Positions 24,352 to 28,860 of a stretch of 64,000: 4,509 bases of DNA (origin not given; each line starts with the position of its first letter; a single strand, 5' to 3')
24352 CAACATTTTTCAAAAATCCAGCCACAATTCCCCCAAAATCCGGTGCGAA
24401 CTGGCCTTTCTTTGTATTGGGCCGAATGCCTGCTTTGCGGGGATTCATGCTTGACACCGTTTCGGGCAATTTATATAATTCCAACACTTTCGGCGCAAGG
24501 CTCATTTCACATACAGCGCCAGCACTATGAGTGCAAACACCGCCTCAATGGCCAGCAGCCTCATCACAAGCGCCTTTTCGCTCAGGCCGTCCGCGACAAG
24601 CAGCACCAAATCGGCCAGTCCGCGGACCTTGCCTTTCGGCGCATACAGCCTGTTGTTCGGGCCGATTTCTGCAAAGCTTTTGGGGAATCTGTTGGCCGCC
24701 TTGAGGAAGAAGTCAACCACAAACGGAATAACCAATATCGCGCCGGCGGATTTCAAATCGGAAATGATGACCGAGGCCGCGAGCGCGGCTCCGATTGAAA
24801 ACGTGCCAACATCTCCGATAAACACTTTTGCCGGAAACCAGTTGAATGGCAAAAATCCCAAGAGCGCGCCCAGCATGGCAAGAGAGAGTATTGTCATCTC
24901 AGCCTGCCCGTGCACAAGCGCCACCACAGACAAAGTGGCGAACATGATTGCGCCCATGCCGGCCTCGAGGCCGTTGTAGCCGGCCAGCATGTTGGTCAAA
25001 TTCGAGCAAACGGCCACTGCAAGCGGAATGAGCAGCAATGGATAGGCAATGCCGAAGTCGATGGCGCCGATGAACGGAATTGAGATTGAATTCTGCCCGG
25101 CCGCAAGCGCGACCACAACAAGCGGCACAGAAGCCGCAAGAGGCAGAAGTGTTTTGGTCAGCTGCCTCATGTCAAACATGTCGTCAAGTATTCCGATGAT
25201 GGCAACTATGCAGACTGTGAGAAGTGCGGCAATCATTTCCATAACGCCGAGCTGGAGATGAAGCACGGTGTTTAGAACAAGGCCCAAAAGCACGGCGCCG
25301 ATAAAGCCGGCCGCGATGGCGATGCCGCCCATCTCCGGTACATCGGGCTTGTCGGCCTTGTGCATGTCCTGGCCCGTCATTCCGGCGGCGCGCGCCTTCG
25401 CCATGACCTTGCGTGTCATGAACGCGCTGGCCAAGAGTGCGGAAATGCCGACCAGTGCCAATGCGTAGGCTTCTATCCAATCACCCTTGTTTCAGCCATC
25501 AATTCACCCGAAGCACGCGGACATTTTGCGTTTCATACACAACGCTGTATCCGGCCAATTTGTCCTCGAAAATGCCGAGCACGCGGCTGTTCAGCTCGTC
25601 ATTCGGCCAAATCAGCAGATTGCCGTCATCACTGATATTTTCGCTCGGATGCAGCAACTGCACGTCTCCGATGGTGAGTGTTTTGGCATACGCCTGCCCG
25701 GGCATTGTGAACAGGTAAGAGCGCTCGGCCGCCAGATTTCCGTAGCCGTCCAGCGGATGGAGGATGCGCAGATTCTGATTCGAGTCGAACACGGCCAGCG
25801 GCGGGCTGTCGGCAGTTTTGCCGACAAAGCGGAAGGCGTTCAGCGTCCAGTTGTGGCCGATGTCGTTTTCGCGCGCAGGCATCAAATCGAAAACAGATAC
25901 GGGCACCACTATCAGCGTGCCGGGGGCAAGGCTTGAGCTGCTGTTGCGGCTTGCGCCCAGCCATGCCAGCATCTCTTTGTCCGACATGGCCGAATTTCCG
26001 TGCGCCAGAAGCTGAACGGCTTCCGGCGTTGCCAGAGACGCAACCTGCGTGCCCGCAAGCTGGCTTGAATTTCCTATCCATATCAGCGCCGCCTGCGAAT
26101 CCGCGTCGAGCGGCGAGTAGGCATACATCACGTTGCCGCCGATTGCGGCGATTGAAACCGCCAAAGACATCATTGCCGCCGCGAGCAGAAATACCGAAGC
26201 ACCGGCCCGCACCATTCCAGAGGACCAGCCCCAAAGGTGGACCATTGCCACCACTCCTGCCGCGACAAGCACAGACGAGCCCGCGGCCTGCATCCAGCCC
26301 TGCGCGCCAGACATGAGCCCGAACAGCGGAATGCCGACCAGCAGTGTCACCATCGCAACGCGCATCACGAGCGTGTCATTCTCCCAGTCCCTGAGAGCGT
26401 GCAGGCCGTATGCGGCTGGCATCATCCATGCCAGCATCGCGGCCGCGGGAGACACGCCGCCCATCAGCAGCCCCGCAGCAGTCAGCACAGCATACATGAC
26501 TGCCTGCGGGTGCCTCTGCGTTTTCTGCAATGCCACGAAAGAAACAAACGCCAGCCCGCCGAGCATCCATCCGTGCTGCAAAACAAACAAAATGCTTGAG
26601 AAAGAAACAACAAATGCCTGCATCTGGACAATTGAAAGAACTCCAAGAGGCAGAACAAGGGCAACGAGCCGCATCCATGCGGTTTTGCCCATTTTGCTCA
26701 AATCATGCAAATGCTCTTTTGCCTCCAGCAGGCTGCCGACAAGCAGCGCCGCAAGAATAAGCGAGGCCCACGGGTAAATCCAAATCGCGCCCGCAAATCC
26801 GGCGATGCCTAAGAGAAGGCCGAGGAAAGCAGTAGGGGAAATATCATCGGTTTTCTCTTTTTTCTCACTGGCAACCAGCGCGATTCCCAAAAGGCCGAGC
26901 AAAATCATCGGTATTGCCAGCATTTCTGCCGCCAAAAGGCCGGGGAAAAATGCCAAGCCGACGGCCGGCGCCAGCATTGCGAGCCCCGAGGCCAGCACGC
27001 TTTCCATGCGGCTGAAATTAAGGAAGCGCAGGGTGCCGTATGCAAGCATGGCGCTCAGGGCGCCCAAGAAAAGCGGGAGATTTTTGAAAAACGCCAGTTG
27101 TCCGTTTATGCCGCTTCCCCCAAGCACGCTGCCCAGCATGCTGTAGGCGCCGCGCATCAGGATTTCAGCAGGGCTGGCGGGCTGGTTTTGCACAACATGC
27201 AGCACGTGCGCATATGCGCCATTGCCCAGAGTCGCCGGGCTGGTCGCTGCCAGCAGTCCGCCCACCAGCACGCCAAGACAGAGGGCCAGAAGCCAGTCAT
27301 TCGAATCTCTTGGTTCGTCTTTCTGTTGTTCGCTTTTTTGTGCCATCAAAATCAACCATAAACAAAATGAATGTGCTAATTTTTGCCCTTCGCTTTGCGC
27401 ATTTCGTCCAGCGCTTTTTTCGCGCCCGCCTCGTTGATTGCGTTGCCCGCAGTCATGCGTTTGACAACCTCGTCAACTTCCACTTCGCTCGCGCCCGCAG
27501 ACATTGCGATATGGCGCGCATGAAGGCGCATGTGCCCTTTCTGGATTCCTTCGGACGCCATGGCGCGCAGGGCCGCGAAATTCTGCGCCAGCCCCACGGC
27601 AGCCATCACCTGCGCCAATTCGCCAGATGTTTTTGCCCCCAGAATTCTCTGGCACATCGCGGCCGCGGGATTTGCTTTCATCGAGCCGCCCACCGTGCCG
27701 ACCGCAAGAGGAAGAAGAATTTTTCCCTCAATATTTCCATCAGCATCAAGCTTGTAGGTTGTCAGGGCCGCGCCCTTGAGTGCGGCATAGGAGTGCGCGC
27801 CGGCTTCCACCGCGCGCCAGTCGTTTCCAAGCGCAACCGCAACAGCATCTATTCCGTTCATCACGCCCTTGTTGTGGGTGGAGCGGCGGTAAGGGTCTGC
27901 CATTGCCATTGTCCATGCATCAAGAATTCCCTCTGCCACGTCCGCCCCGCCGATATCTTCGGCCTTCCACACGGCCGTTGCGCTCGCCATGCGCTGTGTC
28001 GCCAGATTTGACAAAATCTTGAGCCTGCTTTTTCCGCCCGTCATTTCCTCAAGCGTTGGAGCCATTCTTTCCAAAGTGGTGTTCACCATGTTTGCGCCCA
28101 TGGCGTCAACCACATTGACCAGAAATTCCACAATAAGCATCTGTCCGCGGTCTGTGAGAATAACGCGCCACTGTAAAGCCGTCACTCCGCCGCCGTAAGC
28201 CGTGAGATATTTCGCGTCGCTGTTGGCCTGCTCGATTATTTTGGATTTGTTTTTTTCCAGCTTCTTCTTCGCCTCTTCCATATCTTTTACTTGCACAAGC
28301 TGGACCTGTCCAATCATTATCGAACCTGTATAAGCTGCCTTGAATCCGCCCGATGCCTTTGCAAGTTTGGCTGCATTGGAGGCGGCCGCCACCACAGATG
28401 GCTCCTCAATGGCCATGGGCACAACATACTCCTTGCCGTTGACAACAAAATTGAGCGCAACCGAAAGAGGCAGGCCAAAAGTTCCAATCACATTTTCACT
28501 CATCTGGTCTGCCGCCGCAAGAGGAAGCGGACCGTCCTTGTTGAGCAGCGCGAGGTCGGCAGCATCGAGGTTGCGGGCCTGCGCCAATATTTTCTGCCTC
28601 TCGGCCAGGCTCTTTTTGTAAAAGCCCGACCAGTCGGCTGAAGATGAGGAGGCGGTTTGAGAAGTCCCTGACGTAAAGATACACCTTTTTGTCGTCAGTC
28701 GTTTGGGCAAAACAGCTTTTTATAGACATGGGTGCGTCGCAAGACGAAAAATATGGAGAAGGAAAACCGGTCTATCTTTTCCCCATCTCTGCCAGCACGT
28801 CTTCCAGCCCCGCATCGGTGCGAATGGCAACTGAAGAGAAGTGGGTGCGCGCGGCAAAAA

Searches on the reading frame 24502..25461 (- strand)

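Call 8: search_protein_families(library=ncbifam, proteins=[window:24502-25461:-], max_evalue=0.01)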
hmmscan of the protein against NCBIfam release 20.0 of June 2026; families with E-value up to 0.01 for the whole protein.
window:24502-25461:- (319 aa): 3 families
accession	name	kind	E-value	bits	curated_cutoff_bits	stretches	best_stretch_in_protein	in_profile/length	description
TIGR00445.1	mraY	equivalog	3.6e-17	62.8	192.05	1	29-249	24-260/321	phospho-N-acetylmuramoyl-pentapeptide-transferase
NF053644.1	MraY_archaea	equivalog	7.7e-15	55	450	1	127-246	169-288/340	pseudomurein biosynthesis MraY family phospho-N-acetylmuramoyl-pentapeptide-transferase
TIGR02380.1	ECA_wecA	exception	6.4e-12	45.3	326.05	1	13-227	15-222/346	UDP-N-acetylglucosamine--undecaprenyl-phosphate N-acetylglucosaminephosphotransferase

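Call 9: search_protein_families(library=pfam, proteins=[window:24502-25461:-], max_evalue=0.01)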
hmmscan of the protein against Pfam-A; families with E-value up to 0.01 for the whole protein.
window:24502-25461:- (319 aa): 1 family
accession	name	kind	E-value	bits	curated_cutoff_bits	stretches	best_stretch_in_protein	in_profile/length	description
PF00953.26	Glycos_transf_4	-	9.6e-36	123.6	27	1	77-234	2-159/160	Glycosyl transferase family 4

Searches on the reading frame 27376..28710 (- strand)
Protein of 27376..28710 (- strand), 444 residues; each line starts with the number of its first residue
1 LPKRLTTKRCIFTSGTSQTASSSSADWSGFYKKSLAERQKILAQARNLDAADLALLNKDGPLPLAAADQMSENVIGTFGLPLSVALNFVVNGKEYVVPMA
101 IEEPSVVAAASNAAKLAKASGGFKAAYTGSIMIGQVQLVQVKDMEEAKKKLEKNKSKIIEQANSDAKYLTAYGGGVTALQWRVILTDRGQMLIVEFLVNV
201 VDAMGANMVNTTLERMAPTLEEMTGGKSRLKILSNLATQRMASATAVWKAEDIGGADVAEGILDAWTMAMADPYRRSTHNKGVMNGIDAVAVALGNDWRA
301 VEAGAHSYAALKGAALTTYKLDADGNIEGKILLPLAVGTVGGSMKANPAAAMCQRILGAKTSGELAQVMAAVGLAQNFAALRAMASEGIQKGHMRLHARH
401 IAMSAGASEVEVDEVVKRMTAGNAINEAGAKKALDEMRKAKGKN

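Call 59: search_protein_families(library=ncbifam, proteins=[window:27376-28710:-], max_evalue=0.01)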
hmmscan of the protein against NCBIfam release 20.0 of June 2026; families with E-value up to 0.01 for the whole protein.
window:27376-28710:- (444 aa): 3 families
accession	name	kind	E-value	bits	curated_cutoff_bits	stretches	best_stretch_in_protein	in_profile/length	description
TIGR00532.1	HMG_CoA_R_NAD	equivalog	2.9e-125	418.6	259.95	1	8-398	7-395/395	hydroxymethylglutaryl-CoA reductase, degradative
TIGR00533.1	HMG_CoA_R_NADP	equivalog_domain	1e-18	67.5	441.8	2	38-238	33-230/402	hydroxymethylglutaryl-CoA reductase (NADPH)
TIGR00920.1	2A060605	subfamily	2.1e-13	49.3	778.35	1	70-265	524-712/887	hydroxymethylglutaryl-CoA reductase (NADPH)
